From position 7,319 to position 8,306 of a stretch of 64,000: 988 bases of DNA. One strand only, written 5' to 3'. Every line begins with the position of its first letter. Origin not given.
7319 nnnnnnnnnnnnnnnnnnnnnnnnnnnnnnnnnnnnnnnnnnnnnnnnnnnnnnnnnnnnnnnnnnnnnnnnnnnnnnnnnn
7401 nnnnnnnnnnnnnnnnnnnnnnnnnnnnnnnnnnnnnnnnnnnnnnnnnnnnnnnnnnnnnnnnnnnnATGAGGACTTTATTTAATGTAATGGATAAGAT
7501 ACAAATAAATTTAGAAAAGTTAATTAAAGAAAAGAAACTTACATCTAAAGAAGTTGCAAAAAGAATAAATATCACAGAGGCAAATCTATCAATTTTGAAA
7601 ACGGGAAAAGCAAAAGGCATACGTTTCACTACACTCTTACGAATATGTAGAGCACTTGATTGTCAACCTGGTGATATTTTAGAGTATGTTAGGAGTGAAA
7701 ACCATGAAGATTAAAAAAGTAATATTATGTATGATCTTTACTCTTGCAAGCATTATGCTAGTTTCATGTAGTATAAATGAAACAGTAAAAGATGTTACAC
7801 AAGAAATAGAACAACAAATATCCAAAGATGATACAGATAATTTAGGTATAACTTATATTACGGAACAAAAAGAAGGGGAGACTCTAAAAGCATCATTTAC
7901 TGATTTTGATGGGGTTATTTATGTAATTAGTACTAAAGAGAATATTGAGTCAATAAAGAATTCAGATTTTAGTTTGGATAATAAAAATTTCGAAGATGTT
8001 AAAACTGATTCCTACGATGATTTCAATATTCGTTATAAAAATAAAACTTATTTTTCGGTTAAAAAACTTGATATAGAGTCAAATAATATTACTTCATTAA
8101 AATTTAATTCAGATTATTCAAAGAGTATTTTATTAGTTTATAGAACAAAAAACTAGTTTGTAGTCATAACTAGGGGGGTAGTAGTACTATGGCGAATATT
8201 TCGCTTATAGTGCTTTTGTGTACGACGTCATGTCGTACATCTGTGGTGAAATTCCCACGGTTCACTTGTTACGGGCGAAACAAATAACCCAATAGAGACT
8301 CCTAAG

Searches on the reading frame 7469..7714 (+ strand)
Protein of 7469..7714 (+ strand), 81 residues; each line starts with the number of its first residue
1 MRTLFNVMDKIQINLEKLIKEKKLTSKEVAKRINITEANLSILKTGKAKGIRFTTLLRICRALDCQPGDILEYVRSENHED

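Call 11: search_protein_families(library=ncbifam, proteins=[window:7469-7714:+], max_evalue=0.01)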
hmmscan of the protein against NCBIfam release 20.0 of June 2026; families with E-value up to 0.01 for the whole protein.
window:7469-7714:+ (81 aa): 5 families
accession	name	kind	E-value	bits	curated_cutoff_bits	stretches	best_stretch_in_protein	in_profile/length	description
NF000090.1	trans_reg_VanU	equivalog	1.9e-05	24.8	150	1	15-74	8-65/75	glycopeptide resistance transcriptional regulator VanU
NF010465.0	PRK13890.1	equivalog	0.00013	22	96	1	13-72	8-66/121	conjugal transfer protein TrbA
NF007271.0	PRK09726.1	equivalog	0.00076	19.4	79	1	14-65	15-66/88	type II toxin-antitoxin system antitoxin HipB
NF038310.1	lysogeny_AimR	equivalog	0.00081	18.5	70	1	16-65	2-50/365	AimR family lysis-lysogeny pheromone receptor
NF006015.0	PRK08154.1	subfamily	0.01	15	204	1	17-78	37-97/314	anaerobic benzoate catabolism transcriptional regulator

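Call 12: search_protein_families(library=pfam, proteins=[window:7469-7714:+], max_evalue=0.01)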
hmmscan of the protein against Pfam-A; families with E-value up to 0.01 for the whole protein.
window:7469-7714:+ (81 aa): 5 families
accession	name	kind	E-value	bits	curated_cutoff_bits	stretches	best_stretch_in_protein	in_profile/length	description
PF13443.12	HTH_26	-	1.1e-23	83.7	22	1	14-74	1-61/63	Cro/C1-type HTH DNA-binding domain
PF13744.12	HTH_37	-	6.3e-07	29.5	27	1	15-65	23-73/80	Helix-turn-helix domain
PF01381.28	HTH_3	-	4.3e-06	27.1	23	1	15-69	1-54/55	Helix-turn-helix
PF12844.13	HTH_19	-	7.7e-06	26.2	30.2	1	14-70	3-58/64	Helix-turn-helix domain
PF13560.12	HTH_31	-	0.0035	18.1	27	1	21-67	12-58/64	Helix-turn-helix domain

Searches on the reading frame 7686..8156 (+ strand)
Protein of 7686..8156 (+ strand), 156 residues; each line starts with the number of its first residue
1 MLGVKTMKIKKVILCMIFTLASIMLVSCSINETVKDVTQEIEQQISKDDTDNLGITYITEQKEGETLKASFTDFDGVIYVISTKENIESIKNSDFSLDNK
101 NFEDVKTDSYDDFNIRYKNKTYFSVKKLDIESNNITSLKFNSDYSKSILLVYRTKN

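Call 11: search_protein_families(library=ncbifam, proteins=[window:7686-8156:+], max_evalue=0.01)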
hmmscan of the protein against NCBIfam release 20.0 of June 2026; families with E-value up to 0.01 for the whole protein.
window:7686-8156:+ (156 aa): 0 families

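Call 12: search_protein_families(library=pfam, proteins=[window:7686-8156:+], max_evalue=0.01)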
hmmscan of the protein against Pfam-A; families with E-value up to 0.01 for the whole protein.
window:7686-8156:+ (156 aa): 0 families

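Call 54: find_homologous_proteins(query=window:7704-8153:+, max_evalue=0.001)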
Query window:7704-8153:+ (150 aa): 13 proteins with E <= 0.001 among 39 candidates.
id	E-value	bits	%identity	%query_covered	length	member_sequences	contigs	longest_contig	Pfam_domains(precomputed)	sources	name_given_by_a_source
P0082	1.1e-84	299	98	100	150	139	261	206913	-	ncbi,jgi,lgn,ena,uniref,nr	ncbi:MAG: hypothetical protein E7B43_04895 [Streptococcus sp.]|jgi:hypothetical protein|uniref:hypot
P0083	4.5e-84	297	98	100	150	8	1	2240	-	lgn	-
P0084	3.8e-83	294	97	100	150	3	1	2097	-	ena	-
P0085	3.3e-70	252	86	98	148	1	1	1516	-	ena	-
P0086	1.4e-63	231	86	92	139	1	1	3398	-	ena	-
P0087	2.4e-56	208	99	69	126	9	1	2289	-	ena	-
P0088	1.5e-50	189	99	64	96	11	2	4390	-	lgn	-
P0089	3.3e-50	188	64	93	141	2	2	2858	-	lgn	-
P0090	9.2e-40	154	58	96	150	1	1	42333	-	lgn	-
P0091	3.1e-34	136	49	98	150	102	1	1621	-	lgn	-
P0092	1.9e-26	111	91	43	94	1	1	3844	-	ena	-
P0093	8.5e-17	80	56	54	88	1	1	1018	-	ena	-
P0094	1.1e-16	79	56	54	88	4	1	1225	-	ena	-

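Call 58: predict_structure(alignment_id=A3)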
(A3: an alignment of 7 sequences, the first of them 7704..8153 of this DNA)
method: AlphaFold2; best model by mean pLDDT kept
length: 150 residues; sequences in the alignment: 7
mean_pLDDT: 67.0   pTM: 0.59
mean pLDDT of the five models: 67.0, 63.6, 61.8, 60.6, 51.4
residues with pLDDT >= 90: 0; 70-90: 86; 50-70: 17; < 50: 47
segments of 3 or more residues with pLDDT < 50: 8-45, 100-104
pLDDT, mean of each block of 10 residues (from residue 1): 48 43 46 43 56 83 80 84 82 67 55 78 75 83 81
secondary structure, 60 per line:
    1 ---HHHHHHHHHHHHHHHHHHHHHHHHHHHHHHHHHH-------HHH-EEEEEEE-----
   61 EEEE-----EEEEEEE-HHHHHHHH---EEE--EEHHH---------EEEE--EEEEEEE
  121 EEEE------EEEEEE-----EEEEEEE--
elements in order: H4-37 E49-55 E61-64 E70-76 H78-85 E89-91 E108-111 E114-124 E131-136 E142-148
